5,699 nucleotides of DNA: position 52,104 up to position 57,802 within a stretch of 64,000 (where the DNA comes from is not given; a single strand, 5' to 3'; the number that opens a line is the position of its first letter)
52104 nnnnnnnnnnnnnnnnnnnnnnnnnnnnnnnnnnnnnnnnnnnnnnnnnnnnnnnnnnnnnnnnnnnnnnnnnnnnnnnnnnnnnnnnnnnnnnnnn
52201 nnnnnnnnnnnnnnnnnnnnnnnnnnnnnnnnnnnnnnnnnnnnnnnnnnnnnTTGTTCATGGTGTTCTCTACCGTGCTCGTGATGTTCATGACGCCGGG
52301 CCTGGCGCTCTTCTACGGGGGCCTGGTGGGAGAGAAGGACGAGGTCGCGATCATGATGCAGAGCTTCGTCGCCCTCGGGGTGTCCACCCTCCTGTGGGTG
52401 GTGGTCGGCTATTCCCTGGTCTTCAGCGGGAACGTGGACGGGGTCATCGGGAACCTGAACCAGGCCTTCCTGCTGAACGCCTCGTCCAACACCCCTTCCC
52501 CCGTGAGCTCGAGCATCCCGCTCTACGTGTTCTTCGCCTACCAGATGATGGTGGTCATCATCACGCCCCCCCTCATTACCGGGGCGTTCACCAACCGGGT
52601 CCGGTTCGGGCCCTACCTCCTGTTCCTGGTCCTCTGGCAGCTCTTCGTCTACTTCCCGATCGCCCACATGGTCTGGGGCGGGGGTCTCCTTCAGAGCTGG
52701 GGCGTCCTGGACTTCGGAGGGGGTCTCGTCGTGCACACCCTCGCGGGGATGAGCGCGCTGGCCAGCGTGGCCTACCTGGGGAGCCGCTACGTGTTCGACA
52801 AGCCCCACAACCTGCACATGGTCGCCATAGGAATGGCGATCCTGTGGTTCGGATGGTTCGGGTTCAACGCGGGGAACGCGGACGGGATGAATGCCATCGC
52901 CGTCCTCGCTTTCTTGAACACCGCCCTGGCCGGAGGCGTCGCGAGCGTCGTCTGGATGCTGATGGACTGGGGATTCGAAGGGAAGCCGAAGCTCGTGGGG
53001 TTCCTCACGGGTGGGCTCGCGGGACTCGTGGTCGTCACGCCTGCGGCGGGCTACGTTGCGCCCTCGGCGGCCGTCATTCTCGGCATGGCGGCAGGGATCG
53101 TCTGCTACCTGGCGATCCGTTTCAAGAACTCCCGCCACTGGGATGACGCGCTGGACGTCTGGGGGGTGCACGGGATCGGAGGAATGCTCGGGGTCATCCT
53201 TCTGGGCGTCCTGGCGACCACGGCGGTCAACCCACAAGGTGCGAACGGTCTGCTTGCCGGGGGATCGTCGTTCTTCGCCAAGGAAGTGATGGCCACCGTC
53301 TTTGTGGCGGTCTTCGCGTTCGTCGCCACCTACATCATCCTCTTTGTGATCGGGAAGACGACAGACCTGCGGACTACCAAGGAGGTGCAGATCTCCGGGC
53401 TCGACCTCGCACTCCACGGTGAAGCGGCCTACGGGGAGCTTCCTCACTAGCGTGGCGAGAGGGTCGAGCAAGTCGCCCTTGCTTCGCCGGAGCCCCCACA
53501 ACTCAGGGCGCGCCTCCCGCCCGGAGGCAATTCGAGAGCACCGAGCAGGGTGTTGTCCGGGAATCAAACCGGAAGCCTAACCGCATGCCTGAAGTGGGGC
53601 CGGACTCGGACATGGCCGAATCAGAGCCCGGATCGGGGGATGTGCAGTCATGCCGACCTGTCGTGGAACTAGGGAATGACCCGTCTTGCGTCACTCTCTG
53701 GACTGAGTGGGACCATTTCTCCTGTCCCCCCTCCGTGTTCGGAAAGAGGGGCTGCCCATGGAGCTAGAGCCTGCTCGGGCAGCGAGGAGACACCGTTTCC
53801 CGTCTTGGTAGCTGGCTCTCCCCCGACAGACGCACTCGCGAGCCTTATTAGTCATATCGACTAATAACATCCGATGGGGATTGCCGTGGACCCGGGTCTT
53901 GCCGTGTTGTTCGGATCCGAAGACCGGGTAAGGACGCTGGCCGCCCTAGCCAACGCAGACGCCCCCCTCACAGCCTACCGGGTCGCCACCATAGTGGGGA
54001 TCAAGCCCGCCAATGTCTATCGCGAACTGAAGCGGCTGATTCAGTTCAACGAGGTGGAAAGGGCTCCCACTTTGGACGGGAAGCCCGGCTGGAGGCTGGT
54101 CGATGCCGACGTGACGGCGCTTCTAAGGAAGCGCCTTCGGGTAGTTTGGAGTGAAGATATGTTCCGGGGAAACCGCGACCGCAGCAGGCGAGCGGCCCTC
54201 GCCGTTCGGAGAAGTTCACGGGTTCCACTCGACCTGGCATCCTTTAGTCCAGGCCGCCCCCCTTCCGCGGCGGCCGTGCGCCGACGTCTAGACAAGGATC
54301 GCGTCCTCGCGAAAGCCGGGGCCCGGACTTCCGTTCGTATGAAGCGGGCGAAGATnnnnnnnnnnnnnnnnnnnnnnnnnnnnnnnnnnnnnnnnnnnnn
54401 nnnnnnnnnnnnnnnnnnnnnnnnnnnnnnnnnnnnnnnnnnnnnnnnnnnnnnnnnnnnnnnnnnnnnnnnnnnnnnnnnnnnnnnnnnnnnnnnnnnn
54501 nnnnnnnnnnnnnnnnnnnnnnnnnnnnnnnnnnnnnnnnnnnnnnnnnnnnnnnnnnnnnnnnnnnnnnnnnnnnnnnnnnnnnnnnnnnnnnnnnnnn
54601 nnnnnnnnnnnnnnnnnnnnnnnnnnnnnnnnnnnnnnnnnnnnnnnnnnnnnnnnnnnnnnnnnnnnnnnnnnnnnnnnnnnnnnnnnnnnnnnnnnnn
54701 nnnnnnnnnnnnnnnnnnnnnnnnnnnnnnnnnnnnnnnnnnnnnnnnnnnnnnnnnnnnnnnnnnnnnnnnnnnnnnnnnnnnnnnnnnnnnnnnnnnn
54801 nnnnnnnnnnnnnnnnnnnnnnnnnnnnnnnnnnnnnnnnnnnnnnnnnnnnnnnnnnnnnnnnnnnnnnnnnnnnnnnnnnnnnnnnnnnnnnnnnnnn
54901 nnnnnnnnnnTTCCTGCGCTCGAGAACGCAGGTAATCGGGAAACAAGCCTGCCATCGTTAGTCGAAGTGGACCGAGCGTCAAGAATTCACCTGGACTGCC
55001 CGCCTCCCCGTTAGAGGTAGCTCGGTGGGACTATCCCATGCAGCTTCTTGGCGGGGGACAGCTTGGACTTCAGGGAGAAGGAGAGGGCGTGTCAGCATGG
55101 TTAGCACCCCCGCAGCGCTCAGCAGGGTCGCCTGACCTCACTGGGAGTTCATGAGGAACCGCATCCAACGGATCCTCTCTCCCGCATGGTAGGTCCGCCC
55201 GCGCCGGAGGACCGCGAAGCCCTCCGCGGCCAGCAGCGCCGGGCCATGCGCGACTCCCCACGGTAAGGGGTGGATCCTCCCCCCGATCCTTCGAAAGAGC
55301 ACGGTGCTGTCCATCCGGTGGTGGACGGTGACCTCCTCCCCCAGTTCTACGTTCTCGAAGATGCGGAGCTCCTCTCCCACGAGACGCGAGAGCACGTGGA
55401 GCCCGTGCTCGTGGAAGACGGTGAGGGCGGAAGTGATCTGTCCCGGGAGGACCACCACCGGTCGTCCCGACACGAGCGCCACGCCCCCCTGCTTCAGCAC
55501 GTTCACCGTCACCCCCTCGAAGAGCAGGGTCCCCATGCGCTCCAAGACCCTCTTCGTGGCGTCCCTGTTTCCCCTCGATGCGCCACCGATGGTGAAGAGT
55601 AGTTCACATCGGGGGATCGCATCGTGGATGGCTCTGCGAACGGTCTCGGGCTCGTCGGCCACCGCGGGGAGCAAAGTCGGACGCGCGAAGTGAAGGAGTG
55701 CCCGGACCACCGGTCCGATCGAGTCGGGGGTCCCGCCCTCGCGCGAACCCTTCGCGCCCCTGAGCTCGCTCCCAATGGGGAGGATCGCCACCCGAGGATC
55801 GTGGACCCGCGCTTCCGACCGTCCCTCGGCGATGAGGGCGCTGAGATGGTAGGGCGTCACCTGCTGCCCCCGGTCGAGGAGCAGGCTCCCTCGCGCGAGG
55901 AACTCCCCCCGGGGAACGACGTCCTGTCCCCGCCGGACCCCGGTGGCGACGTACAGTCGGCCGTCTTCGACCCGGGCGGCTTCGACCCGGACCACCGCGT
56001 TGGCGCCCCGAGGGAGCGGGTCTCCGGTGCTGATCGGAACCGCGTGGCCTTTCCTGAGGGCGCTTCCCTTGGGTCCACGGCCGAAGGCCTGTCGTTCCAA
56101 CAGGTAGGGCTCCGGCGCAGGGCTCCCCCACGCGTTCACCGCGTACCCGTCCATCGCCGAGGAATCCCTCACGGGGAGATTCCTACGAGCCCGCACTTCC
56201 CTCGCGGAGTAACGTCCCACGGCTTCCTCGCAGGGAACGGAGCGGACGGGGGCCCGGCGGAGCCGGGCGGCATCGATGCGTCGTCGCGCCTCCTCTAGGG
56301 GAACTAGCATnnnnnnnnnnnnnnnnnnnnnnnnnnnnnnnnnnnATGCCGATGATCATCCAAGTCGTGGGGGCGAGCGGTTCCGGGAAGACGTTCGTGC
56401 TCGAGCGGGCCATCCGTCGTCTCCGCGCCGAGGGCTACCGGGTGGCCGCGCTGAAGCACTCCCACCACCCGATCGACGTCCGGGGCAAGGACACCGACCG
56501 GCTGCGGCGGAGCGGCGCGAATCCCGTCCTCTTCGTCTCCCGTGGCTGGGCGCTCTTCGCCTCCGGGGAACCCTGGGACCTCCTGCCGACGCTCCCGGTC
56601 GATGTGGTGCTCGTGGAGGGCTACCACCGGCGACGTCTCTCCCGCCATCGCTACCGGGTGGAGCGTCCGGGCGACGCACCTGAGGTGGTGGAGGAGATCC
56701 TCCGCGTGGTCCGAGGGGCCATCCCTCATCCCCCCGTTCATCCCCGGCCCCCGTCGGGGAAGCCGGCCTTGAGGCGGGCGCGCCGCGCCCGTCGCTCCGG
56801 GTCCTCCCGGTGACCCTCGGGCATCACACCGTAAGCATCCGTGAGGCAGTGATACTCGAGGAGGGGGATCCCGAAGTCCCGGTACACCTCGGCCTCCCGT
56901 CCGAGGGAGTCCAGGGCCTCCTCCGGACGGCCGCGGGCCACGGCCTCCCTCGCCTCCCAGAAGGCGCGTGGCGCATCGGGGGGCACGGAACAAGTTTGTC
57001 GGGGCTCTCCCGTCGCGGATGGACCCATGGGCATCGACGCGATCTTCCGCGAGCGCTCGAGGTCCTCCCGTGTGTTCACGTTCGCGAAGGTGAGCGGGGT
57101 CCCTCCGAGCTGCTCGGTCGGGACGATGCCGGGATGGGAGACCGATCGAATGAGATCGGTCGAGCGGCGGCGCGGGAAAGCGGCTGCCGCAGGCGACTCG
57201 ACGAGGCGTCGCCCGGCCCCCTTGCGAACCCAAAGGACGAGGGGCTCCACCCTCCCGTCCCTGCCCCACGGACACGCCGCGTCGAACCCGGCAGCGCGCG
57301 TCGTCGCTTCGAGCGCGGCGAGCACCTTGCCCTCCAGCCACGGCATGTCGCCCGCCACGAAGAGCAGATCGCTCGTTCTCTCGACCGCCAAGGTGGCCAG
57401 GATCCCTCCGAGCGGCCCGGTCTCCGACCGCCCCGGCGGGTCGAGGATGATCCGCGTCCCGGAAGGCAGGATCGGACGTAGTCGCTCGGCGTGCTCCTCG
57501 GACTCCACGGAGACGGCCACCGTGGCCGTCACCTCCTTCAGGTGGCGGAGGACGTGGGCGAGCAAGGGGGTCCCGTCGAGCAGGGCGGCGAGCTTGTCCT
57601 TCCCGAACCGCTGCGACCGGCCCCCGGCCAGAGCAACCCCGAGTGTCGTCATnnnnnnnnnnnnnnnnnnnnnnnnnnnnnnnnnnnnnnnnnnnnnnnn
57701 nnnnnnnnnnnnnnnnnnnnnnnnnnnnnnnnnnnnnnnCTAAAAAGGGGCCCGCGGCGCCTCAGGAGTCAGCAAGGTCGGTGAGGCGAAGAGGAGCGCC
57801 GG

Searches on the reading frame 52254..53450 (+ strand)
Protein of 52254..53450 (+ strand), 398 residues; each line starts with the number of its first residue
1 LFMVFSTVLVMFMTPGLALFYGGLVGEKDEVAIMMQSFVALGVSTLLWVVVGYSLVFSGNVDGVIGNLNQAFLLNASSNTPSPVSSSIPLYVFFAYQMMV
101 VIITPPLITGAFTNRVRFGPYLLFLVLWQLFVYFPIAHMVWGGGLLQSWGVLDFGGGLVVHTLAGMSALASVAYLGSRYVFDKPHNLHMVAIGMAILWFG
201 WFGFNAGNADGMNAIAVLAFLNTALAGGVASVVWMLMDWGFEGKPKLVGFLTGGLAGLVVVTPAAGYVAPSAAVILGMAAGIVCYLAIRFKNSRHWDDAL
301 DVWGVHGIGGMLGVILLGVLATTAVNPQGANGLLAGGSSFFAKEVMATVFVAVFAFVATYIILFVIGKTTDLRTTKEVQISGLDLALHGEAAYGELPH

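Call 92: search_protein_families(library=pfam, proteins=[window:52254-53450:+], max_evalue=0.001)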
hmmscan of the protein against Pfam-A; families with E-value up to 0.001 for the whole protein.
window:52254-53450:+ (398 aa): 1 family
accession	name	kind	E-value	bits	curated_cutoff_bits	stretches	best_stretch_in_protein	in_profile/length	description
PF00909.26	Ammonium_transp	-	4.7e-103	345.4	23.2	1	2-393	2-399/399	Ammonium Transporter Family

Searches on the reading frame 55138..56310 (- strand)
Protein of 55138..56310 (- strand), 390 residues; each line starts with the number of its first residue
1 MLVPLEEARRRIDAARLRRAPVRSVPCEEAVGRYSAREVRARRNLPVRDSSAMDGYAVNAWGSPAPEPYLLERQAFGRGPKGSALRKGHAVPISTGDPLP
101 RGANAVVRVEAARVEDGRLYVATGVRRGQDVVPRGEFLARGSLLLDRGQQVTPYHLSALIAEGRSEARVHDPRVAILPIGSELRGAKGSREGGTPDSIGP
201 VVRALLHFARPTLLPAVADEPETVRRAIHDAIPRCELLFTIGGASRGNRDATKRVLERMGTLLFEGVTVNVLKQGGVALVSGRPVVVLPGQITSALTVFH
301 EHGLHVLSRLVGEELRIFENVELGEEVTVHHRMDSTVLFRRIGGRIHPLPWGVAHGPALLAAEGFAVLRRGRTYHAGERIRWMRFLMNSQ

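Call 92: search_protein_families(library=pfam, proteins=[window:55138-56310:-], max_evalue=0.001)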
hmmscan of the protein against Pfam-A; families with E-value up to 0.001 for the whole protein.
window:55138-56310:- (390 aa): 2 families
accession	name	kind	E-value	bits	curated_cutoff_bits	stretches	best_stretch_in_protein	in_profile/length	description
PF03453.22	MoeA_N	-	1.9e-33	115.9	30.8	1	4-162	2-159/160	MoeA N-terminal region (domain I and II)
PF00994.29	MoCF_biosynth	-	2.6e-13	50.3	26.6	1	175-307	1-142/144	Probable molybdopterin binding domain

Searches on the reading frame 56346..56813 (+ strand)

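Call 92: search_protein_families(library=pfam, proteins=[window:56346-56813:+], max_evalue=0.001)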
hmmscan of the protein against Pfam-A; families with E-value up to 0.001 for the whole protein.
window:56346-56813:+ (155 aa): 3 families
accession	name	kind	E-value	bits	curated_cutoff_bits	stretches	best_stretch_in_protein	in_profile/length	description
PF03205.20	MobB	-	4.6e-22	78.8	26.6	1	4-100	1-106/133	Molybdopterin guanine dinucleotide synthesis protein B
PF25199.1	nSTAND_NTPase5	-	0.00042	20.6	34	1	3-64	42-102/145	Novel STAND NTPase 5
PF13191.12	AAA_16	-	0.00044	21.2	32.6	1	4-41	26-63/167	AAA ATPase domain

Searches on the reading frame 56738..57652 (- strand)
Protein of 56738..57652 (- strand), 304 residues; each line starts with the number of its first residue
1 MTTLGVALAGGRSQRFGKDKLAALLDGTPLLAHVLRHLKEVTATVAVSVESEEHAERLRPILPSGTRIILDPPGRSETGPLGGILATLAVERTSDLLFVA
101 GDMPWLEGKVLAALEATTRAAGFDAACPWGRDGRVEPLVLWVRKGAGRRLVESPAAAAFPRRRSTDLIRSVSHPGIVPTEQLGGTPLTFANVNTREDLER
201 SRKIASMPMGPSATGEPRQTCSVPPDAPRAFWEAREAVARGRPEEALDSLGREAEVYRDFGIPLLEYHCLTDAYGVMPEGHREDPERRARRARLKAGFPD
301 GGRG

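Call 92: search_protein_families(library=pfam, proteins=[window:56738-57652:-], max_evalue=0.001)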
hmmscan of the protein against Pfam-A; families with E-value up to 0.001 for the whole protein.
window:56738-57652:- (304 aa): 1 family
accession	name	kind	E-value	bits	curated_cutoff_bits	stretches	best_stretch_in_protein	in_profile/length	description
PF12804.13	NTP_transf_3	-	6.7e-29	101.6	27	1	5-145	1-136/160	MobA-like NTP transferase domain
